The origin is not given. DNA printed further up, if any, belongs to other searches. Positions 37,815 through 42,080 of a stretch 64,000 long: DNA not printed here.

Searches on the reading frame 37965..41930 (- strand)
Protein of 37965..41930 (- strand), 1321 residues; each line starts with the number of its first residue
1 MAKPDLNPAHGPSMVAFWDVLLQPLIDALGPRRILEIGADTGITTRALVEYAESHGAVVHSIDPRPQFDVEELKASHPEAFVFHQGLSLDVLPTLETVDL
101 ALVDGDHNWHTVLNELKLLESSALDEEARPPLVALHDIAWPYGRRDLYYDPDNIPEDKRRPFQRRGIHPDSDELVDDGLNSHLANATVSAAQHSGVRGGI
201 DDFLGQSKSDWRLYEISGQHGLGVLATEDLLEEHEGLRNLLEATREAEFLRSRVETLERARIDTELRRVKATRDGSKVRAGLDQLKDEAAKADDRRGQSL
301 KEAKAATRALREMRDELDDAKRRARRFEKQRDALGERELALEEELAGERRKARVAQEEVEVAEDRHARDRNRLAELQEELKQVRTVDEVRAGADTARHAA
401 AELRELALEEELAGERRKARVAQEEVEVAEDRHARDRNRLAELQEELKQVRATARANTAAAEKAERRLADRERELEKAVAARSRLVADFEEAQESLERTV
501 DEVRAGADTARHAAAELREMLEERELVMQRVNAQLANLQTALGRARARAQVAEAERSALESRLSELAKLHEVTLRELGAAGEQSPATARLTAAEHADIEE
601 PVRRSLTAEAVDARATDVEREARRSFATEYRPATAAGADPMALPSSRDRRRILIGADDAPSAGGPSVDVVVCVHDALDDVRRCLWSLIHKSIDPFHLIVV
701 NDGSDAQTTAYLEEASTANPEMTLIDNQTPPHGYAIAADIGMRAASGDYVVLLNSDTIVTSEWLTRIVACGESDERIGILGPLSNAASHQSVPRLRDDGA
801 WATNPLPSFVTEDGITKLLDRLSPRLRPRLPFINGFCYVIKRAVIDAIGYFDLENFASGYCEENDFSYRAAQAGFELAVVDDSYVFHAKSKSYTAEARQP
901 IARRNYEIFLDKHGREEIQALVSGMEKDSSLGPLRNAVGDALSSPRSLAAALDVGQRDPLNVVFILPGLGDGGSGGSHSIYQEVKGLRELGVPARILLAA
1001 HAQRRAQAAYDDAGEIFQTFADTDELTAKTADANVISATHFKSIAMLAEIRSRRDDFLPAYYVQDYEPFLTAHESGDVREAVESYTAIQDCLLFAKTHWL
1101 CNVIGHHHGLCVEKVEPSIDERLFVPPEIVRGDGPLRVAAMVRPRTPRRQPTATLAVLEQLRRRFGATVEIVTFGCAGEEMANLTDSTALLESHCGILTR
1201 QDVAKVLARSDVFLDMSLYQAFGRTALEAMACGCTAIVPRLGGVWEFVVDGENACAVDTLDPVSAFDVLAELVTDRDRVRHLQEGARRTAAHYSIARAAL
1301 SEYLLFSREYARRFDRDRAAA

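Call 29: search_protein_families(library=pfam, proteins=[window:37965-41930:-], max_evalue=0.0001)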
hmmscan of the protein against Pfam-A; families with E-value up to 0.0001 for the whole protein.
window:37965-41930:- (1321 aa): 5 families
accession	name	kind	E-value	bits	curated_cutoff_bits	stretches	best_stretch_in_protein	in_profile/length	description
PF00535.33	Glycos_transf_2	-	6.7e-19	68.9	23.3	1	669-776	2-108/168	Glycosyl transferase family 2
PF13641.12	Glyco_tranf_2_3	-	1.1e-14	55.5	27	1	665-899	1-223/230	Glycosyltransferase like family 2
PF13692.12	Glyco_trans_1_4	-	1.2e-12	48.7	27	1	1158-1275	24-142/142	Glycosyl transferases group 1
PF00534.26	Glycos_transf_1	-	1.5e-12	47.8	26.4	1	1150-1288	29-171/172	Glycosyl transferases group 1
PF13578.12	Methyltransf_24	-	2.3e-12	48.2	26.3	1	35-121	1-92/105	Methyltransferase domain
